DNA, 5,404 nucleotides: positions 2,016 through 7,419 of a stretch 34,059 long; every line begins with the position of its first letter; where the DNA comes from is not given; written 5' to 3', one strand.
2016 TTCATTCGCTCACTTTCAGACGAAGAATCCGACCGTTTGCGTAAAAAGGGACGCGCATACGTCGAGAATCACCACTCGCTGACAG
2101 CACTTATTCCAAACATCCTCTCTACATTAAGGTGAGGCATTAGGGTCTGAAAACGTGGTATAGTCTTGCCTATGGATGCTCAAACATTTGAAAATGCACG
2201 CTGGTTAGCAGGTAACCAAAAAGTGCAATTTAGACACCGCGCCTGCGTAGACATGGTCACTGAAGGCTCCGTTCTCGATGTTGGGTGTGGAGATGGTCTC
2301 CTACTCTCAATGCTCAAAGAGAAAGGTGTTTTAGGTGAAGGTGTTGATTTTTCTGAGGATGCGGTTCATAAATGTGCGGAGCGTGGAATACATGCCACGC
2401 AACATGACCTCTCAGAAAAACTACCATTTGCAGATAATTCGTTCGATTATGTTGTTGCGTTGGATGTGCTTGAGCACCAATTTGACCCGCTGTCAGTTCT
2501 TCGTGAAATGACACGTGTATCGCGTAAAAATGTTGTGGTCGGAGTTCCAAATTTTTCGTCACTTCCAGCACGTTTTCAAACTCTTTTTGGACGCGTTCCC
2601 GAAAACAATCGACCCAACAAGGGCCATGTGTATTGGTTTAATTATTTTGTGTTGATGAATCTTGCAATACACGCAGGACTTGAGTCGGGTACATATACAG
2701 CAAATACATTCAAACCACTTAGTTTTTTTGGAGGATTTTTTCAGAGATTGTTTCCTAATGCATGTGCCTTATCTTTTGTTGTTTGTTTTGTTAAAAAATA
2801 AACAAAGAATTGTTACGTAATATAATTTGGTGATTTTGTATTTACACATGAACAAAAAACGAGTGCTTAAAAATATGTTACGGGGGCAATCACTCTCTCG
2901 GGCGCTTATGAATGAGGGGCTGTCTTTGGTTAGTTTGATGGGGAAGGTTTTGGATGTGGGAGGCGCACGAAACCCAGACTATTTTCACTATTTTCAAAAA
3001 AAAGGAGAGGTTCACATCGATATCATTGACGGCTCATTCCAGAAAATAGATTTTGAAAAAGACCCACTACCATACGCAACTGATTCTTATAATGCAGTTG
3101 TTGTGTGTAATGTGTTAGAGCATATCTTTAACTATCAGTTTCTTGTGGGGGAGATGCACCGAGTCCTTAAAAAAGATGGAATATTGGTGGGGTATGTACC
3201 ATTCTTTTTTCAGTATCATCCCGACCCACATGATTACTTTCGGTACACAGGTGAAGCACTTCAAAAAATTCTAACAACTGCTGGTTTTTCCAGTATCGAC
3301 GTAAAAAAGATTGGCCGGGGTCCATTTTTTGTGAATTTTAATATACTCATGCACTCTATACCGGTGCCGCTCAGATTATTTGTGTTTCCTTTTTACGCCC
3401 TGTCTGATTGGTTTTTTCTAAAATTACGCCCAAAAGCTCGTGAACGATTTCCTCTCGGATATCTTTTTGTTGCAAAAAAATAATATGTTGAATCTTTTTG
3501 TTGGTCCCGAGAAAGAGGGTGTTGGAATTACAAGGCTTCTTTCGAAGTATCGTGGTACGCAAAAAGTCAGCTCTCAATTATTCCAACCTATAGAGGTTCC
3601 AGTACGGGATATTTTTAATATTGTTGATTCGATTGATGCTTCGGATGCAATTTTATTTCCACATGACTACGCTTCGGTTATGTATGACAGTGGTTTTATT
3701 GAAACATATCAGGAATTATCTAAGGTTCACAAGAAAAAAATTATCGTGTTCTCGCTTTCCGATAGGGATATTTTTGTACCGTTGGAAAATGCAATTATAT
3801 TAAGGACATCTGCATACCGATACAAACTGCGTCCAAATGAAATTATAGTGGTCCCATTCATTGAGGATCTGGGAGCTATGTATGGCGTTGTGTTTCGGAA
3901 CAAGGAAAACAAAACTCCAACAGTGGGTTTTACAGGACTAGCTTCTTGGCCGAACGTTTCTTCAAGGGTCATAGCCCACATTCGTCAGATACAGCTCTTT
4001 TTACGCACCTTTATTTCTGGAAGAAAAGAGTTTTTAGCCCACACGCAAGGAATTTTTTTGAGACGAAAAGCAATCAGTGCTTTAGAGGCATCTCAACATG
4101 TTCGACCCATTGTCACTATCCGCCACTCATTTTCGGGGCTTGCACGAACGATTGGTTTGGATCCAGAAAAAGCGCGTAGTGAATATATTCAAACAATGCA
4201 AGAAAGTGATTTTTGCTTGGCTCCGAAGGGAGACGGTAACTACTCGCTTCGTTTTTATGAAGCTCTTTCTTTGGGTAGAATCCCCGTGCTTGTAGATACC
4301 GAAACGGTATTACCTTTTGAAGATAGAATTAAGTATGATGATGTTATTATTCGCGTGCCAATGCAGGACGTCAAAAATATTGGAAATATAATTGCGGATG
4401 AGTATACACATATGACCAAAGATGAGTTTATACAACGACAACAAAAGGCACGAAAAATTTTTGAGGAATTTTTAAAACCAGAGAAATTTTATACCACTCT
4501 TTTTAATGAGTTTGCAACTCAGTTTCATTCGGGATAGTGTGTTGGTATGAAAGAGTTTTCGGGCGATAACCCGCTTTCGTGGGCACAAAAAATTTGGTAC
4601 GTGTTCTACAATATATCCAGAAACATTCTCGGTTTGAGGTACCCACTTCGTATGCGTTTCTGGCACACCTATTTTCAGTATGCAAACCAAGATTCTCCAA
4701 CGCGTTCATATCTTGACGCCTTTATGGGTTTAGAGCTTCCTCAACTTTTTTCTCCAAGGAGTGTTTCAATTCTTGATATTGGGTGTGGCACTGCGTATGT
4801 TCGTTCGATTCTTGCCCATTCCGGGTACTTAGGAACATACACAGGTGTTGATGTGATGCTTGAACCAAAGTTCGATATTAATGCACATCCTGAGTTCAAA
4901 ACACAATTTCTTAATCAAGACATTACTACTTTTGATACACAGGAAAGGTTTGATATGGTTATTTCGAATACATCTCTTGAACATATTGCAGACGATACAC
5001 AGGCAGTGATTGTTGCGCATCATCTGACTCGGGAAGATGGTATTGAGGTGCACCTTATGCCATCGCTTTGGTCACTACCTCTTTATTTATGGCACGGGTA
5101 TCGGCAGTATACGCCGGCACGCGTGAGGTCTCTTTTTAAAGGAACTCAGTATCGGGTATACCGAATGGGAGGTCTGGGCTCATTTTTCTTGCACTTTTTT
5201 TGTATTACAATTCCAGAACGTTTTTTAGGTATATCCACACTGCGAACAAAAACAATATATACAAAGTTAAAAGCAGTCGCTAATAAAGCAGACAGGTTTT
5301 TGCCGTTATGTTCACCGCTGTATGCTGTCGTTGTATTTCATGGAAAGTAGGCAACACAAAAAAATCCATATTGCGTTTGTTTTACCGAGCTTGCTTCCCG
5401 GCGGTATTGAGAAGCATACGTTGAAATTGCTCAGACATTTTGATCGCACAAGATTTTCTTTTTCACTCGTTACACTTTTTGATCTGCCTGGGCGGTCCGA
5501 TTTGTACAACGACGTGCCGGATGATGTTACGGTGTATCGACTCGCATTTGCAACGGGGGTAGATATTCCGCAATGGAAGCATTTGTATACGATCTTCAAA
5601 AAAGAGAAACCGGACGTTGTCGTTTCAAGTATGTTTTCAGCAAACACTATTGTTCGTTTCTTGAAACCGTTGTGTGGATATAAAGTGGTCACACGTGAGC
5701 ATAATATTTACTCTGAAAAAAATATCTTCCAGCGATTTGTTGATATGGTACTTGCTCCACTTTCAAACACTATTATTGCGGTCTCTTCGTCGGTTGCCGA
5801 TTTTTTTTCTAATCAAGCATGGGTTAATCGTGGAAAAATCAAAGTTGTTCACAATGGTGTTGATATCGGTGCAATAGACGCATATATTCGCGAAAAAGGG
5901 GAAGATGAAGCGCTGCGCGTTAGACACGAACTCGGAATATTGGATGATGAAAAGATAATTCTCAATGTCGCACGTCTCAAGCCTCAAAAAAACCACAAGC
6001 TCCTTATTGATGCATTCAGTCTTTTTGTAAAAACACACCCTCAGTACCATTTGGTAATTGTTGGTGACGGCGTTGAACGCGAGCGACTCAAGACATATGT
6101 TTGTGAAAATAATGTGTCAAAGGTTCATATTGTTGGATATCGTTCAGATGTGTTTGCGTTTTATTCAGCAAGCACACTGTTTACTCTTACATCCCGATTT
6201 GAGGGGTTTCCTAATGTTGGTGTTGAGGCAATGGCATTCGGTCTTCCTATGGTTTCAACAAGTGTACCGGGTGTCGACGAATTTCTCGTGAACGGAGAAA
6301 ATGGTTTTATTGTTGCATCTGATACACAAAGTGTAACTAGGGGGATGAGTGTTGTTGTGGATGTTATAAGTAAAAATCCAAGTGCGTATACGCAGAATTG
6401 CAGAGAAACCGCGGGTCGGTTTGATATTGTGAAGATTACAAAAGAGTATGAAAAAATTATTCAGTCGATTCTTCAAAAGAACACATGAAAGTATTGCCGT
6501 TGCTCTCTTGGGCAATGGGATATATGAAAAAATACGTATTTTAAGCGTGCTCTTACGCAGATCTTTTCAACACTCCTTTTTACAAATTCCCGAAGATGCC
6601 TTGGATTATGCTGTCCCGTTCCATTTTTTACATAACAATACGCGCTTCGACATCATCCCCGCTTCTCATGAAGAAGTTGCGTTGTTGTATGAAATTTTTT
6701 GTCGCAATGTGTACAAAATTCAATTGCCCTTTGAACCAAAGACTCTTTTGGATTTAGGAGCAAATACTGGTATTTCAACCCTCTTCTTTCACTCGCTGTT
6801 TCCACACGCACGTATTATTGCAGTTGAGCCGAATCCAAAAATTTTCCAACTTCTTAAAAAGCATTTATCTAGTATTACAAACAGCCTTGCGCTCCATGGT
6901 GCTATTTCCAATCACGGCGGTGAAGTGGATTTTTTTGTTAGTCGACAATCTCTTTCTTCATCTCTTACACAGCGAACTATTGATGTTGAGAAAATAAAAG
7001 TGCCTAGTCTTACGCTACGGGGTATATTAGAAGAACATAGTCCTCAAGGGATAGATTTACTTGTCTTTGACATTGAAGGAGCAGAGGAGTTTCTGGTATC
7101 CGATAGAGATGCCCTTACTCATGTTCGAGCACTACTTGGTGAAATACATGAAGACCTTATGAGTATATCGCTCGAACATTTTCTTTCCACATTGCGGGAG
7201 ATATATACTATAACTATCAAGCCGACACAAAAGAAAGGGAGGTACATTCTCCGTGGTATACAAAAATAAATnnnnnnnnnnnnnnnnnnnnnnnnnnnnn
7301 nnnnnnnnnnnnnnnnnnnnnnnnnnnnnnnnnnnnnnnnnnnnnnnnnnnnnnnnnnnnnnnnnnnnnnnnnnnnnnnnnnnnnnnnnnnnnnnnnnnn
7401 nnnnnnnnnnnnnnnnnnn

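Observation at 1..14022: Methyltransferase-dense glycan assembly locus (7 SAM methyltransferases, 5 glycosyltransferases, flippase, Wzy_C-TPR protein) with no priming or sugar-activation genes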

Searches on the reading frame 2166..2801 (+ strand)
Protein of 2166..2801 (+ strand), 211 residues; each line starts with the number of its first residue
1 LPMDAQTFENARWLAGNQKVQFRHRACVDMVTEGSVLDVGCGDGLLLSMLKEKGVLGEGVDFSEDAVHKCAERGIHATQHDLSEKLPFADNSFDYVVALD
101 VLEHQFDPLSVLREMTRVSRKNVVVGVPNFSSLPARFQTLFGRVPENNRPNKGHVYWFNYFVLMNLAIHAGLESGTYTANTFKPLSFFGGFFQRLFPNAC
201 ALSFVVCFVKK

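Call 3: search_protein_families(library=pfam, proteins=[window:2166-2801:+], max_evalue=0.01)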
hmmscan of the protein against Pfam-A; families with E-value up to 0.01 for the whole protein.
window:2166-2801:+ (211 aa): 11 families
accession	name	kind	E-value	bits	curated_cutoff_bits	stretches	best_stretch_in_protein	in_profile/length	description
PF07021.18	MetW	-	3.9e-27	95.6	21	1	25-149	5-132/193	Methionine biosynthesis protein MetW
PF08241.18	Methyltransf_11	-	6.2e-17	62.5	21.2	1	37-122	1-90/95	Methyltransferase domain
PF13489.12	Methyltransf_23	-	1.5e-15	57.7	27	1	32-173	22-160/164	Methyltransferase domain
PF13847.12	Methyltransf_31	-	2e-15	57.2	27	1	35-136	6-121/145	Methyltransferase domain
PF13649.12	Methyltransf_25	-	6.2e-15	56.1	27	1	36-121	1-95/97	Methyltransferase domain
PF08242.18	Methyltransf_12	-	2.5e-12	47.8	30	1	37-122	1-95/98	Methyltransferase domain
PF01209.24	Ubie_methyltran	-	0.00033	20.5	20.1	1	30-131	45-155/233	ubiE/COQ5 methyltransferase family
PF08003.17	Methyltransf_9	-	0.0011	18.5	23.8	1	30-116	113-206/315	Protein of unknown function (DUF1698)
PF03141.22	Methyltransf_29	-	0.0025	16.9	23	1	35-120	120-210/506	Putative S-adenosyl-L-methionine-dependent methyltransferase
PF07757.19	AdoMet_MTase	-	0.0031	18.1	27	1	33-65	62-94/115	Predicted AdoMet-dependent methyltransferase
PF05175.20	MTS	-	0.0095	16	23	0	31-79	30-79/170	Methyltransferase small domain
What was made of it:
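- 2172..2801 (+): g03, class I SAM methyltransferase (MetW-like / Methyltransf_11). Pfam MetW 95.6 and MT11 62.5 bits (call 3).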

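Call 8: search_protein_families(library=ncbifam, proteins=[window:2166-2801:+], max_evalue=0.001)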
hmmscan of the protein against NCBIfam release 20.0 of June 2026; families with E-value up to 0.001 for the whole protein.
window:2166-2801:+ (211 aa): 27 families (the best 25 are shown)
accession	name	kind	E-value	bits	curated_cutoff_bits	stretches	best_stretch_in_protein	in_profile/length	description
TIGR02081.1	metW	equivalog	3.2e-27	95.3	189.5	1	28-148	8-131/194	methionine biosynthesis protein MetW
NF045667.1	MTase_DVU1556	equivalog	1.9e-14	53.6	155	1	26-122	16-114/213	DVU_1556 family methyltransferase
NF041255.1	mycofact_MftM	equivalog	1.7e-11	44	200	1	24-128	131-242/289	mycofactocin oligosaccharide methyltransferase MftM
TIGR01983.1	UbiG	equivalog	7.8e-11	41.7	102.95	1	26-122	45-146/228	bifunctional 2-polyprenyl-6-hydroxyphenol methylase/3-demethylubiquinol 3-O-methyltransferase UbiG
NF001241.0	PRK00216.1-2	equivalog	1.2e-09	38.2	327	1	24-135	43-155/231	demethylmenaquinone methyltransferase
TIGR02021.1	BchM-ChlM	equivalog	1.3e-09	37.8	158.9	1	32-149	54-177/218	magnesium protoporphyrin IX methyltransferase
TIGR02752.1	MenG_heptapren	equivalog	1.6e-08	34.3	419.85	1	29-121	40-143/231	demethylmenaquinone methyltransferase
NF001243.0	PRK00216.1-4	equivalog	2.2e-08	33.7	235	1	19-121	32-145/237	demethylmenaquinone methyltransferase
NF004452.0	PRK05785.1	equivalog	2.8e-08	33.5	207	1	33-129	52-148/228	hypothetical protein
NF045649.1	2X_seleno_MduS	exception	4.1e-08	32.6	380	1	8-120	15-140/338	methyltransferase domain-containing selenoprotein MduS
TIGR01934.1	MenG_MenH_UbiE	subfamily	5.1e-08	32.5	158.35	1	19-132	24-146/223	ubiquinone/menaquinone biosynthesis methyltransferase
NF045882.1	PLipidMtase_Leg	equivalog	5.6e-08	32.8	390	1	32-132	42-149/207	phospholipid N-methyltransferase PmtA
NF045825.1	FAmtase_mtf2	equivalog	1.4e-07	31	400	1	19-122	44-153/248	fatty-acid O-methyltransferase Mtf2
TIGR02072.1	BioC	equivalog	4.7e-07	29.9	184.95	1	33-125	35-130/244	malonyl-ACP O-methyltransferase BioC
NF011527.0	PRK14968.1-1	equivalog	8.6e-07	28.8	242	1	26-97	27-98/192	putative methyltransferase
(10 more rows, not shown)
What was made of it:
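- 2172..2801 (+): No NCBIfam equivalog reaches its cutoff (call 8).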

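Call 76: search_protein_families(library=padloc, proteins=[window:2172-2801:+], max_evalue=0.001)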
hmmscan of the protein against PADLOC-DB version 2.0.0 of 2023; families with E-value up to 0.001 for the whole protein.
window:2172-2801:+ (209 aa): 1 family
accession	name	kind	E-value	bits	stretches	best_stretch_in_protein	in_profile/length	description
PDLC04134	mad2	-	6e-08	29.9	1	31-119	292-388/492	mads_2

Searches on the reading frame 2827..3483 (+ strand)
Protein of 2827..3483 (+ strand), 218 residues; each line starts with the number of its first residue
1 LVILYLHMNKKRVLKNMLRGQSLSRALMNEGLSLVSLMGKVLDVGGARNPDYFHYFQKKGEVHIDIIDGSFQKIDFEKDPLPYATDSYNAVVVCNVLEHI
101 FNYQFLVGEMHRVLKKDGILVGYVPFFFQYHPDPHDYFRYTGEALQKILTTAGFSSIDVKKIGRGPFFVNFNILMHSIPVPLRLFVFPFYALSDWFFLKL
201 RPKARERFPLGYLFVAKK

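Call 3: search_protein_families(library=pfam, proteins=[window:2827-3483:+], max_evalue=0.01)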
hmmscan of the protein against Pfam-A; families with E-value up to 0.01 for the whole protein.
window:2827-3483:+ (218 aa): 5 families
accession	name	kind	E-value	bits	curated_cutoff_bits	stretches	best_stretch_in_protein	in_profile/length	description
PF08241.18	Methyltransf_11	-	1.6e-07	32.3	21.2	1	70-121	45-94/95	Methyltransferase domain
PF13489.12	Methyltransf_23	-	2.7e-06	27.6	27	1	39-125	24-119/164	Methyltransferase domain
PF08242.18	Methyltransf_12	-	6.6e-05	24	30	1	73-120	50-98/98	Methyltransferase domain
PF13847.12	Methyltransf_31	-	0.00073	19.7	27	1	70-121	57-108/145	Methyltransferase domain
PF13649.12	Methyltransf_25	-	0.00074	20.6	27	1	69-118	48-97/97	Methyltransferase domain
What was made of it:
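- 2848..3483 (+): g04, divergent class I methyltransferase. Pfam MT11 32.3 bits against a cutoff of 21.2 (call 3).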

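Call 8: search_protein_families(library=ncbifam, proteins=[window:2827-3483:+], max_evalue=0.001)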
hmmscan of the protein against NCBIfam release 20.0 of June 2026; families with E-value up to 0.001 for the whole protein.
window:2827-3483:+ (218 aa): 0 families

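Call 76: search_protein_families(library=padloc, proteins=[window:2848-3483:+], max_evalue=0.001)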
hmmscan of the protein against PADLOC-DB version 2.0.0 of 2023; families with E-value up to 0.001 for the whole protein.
window:2848-3483:+ (211 aa): 0 families

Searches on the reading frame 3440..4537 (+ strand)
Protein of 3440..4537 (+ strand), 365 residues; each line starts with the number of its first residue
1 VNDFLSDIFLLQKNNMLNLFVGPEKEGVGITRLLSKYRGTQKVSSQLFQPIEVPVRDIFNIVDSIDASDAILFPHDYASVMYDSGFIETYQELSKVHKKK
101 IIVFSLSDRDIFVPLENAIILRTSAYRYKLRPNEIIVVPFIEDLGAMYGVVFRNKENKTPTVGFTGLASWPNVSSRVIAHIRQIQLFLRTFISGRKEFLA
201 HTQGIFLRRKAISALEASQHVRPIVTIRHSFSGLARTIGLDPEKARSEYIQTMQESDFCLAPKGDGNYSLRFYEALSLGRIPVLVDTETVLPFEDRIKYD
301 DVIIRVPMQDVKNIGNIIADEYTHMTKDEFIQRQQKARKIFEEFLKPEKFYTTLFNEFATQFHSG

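Call 3: search_protein_families(library=pfam, proteins=[window:3440-4537:+], max_evalue=0.01)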
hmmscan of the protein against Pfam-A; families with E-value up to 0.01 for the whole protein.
window:3440-4537:+ (365 aa): 2 families
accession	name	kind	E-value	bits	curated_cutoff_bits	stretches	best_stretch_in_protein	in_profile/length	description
PF03016.20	Exostosin_GT47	-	3.7e-16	59.7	33.4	1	242-318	213-290/293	Exostosin GT47 domain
PF24785.1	RXYLT1_C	-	3.8e-08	33.4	27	1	243-290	64-111/187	RXYLT1 C-terminal domain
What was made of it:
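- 3485..4537 (+): g05, exostosin/GT47-like glycosyltransferase. PF03016 59.7 bits, C-terminal part only (call 3).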

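Call 8: search_protein_families(library=ncbifam, proteins=[window:3440-4537:+], max_evalue=0.001)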
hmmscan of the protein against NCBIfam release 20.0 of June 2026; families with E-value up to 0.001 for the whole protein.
window:3440-4537:+ (365 aa): 0 families

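Call 25: search_solved_structures(query=window:3440-4537:+, max_evalue=0.01)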
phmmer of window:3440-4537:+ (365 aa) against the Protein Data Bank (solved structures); distinct sequences matched with E-value up to 0.01: 2.
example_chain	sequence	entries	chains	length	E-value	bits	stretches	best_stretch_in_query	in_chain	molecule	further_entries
7sch_A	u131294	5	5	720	0.00078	22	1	243-305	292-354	Exostosin-1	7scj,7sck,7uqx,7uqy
7zay_A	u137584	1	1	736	0.0008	21.9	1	243-305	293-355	Exostosin-1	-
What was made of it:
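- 3485..4537 (+): Weak match to human EXT1 in PDB, E 8e-4 (call 25).
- On GT47 / exostosin family: EXT1 in PDB at E 8e-4 (call 25).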

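Call 76: search_protein_families(library=padloc, proteins=[window:3485-4537:+], max_evalue=0.001)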
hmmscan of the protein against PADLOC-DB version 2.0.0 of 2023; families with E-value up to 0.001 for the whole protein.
window:3485-4537:+ (350 aa): 0 families

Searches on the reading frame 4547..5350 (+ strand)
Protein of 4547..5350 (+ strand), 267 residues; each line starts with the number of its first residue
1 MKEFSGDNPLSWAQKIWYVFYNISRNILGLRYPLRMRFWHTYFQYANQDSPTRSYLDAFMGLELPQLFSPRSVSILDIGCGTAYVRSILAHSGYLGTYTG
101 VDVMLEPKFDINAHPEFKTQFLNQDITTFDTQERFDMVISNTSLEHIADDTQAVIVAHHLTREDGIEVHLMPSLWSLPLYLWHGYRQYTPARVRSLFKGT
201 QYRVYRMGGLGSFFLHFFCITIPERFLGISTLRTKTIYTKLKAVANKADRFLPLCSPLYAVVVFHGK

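Call 3: search_protein_families(library=pfam, proteins=[window:4547-5350:+], max_evalue=0.01)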
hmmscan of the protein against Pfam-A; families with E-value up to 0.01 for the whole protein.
window:4547-5350:+ (267 aa): 6 families
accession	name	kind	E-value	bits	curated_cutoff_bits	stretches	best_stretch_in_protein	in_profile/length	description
PF13489.12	Methyltransf_23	-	6.1e-10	39.5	27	1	57-173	6-120/164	Methyltransferase domain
PF08241.18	Methyltransf_11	-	3.3e-09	37.7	21.2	1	76-166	1-92/95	Methyltransferase domain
PF13649.12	Methyltransf_25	-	1.4e-08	35.8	27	1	75-160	1-92/97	Methyltransferase domain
PF13847.12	Methyltransf_31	-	1.4e-07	31.8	27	1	73-166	5-106/145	Methyltransferase domain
PF08242.18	Methyltransf_12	-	8.9e-07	30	30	1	76-165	1-96/98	Methyltransferase domain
PF05401.17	NodS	-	0.0066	16.8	24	1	73-150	45-122/201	Nodulation protein S (NodS)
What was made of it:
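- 4547..5350 (+): g06, class I methyltransferase (Methyltransf_23/11). Call 3.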

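Call 8: search_protein_families(library=ncbifam, proteins=[window:4547-5350:+], max_evalue=0.001)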
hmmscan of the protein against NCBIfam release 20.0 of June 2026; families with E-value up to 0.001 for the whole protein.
window:4547-5350:+ (267 aa): 7 families
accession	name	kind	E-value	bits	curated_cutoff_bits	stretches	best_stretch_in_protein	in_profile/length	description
TIGR02072.1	BioC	equivalog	4e-10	39.9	184.95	1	65-166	24-129/244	malonyl-ACP O-methyltransferase BioC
TIGR01983.1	UbiG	equivalog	5.4e-07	29.1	102.95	1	35-166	29-148/228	bifunctional 2-polyprenyl-6-hydroxyphenol methylase/3-demethylubiquinol 3-O-methyltransferase UbiG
NF043040.1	corrin_prot_MT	hypoth_equivalog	0.00011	21.7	180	1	72-158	42-134/216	corrinoid protein-associated methyltransferase CpaM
NF002463.0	PRK01683.1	equivalog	0.00013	21.6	297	1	66-172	26-131/258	trans-aconitate 2-methyltransferase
NF041536.1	ArsM_DUF2284_UU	exception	0.00023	19.6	575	1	74-162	79-173/459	arsenite methyltransferase/DUF2284 domain selenoprotein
NF010703.0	PRK14103.1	equivalog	0.0008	18.9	320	0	69-152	27-107/256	trans-aconitate 2-methyltransferase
TIGR02021.1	BchM-ChlM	equivalog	0.0009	18.7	158.9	0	69-158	52-142/218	magnesium protoporphyrin IX methyltransferase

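Call 76: search_protein_families(library=padloc, proteins=[window:4547-5350:+], max_evalue=0.001)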
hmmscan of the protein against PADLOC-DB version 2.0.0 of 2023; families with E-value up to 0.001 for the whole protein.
window:4547-5350:+ (267 aa): 1 family
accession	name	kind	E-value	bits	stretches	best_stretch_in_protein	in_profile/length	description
PDLC04134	mad2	-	3.9e-06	24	1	70-153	290-377/492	mads_2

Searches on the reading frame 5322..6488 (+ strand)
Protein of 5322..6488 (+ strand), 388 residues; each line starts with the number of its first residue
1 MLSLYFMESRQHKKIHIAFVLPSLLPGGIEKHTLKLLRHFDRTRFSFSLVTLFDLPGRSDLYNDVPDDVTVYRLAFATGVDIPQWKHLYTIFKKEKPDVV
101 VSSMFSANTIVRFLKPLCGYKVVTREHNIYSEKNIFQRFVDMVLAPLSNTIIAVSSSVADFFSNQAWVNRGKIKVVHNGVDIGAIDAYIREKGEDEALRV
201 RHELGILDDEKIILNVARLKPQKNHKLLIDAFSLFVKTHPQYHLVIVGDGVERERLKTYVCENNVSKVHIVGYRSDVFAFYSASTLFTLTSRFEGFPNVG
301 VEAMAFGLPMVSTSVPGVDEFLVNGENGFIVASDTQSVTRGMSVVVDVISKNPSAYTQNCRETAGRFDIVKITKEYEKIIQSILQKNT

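Call 3: search_protein_families(library=pfam, proteins=[window:5322-6488:+], max_evalue=0.01)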
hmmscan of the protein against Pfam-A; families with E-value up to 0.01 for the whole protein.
window:5322-6488:+ (388 aa): 6 families
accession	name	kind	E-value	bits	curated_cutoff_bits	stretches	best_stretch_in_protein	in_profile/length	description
PF00534.26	Glycos_transf_1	-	1.7e-34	119.2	26.4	1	201-334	6-143/172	Glycosyl transferases group 1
PF13692.12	Glyco_trans_1_4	-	2.4e-31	109.3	27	1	211-340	2-134/142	Glycosyl transferases group 1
PF13439.12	Glyco_transf_4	-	2.5e-17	63.8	28.5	1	26-182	1-168/170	Glycosyltransferase Family 4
PF20706.3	GT4-conflict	-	1.8e-07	30.9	26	1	210-325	197-323/385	Family 4 Glycosyltransferase in conflict systems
PF13579.12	Glyco_trans_4_4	-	3.1e-07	31.3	29.7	1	27-179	1-158/158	Glycosyl transferase 4-like domain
PF13524.12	Glyco_trans_1_2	-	0.00026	21.4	25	1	236-340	9-106/144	Glycosyl transferase-like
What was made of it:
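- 5340..6488 (+): g07, GT4 glycosyltransferase. Pfam Glycos_transf_1 119.2 bits plus Glyco_transf_4 (call 3).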

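Call 76: search_protein_families(library=padloc, proteins=[window:5340-6488:+], max_evalue=0.001)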
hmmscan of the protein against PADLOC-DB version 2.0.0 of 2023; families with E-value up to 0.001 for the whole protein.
window:5340-6488:+ (382 aa): 0 families

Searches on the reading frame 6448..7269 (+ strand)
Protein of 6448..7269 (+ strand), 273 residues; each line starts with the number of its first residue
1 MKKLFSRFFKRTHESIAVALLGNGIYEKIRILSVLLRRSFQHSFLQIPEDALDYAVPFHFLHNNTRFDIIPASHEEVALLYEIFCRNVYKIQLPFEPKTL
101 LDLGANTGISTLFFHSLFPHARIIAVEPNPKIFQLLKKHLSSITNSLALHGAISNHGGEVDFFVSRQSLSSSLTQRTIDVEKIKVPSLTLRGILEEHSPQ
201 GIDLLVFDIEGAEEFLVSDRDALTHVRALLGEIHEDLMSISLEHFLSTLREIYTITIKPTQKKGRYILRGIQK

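Call 4: search_protein_families(library=pfam, proteins=[window:6448-7269:+], max_evalue=0.01)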
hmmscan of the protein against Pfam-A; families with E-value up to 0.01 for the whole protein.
window:6448-7269:+ (273 aa): 2 families
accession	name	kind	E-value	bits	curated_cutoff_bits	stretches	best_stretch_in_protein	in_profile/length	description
PF05050.19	Methyltransf_21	-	2.9e-14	54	22.7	1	102-235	1-150/173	Methyltransferase FkbM domain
PF13649.12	Methyltransf_25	-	0.0082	17.2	27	0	101-166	2-71/97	Methyltransferase domain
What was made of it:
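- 6448..7269 (+): g08, FkbM-family methyltransferase. PF05050 54 bits (call 4).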

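Call 8: search_protein_families(library=ncbifam, proteins=[window:6448-7269:+], max_evalue=0.001)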
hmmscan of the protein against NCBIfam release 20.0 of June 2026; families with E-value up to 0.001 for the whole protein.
window:6448-7269:+ (273 aa): 1 family
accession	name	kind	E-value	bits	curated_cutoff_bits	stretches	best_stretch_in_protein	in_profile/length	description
TIGR01444.1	fkbM_fam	subfamily_domain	2.3e-21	76.7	37.7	1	99-234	1-143/143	FkbM family methyltransferase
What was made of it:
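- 6448..7269 (+): TIGR01444 76.7 bits against a cutoff of 37.7 (call 8).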

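Call 21: search_solved_structures(query=window:6448-7269:+, max_evalue=0.01)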
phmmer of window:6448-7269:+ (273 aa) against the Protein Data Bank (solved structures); distinct sequences matched with E-value up to 0.01: 0.

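Call 76: search_protein_families(library=padloc, proteins=[window:6448-7269:+], max_evalue=0.001)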
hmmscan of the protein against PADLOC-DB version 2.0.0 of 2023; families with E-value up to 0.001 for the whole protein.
window:6448-7269:+ (273 aa): 1 family
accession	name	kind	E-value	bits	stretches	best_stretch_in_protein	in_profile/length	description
PDLC04134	mad2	-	6.5e-05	19.9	1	82-141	284-334/492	mads_2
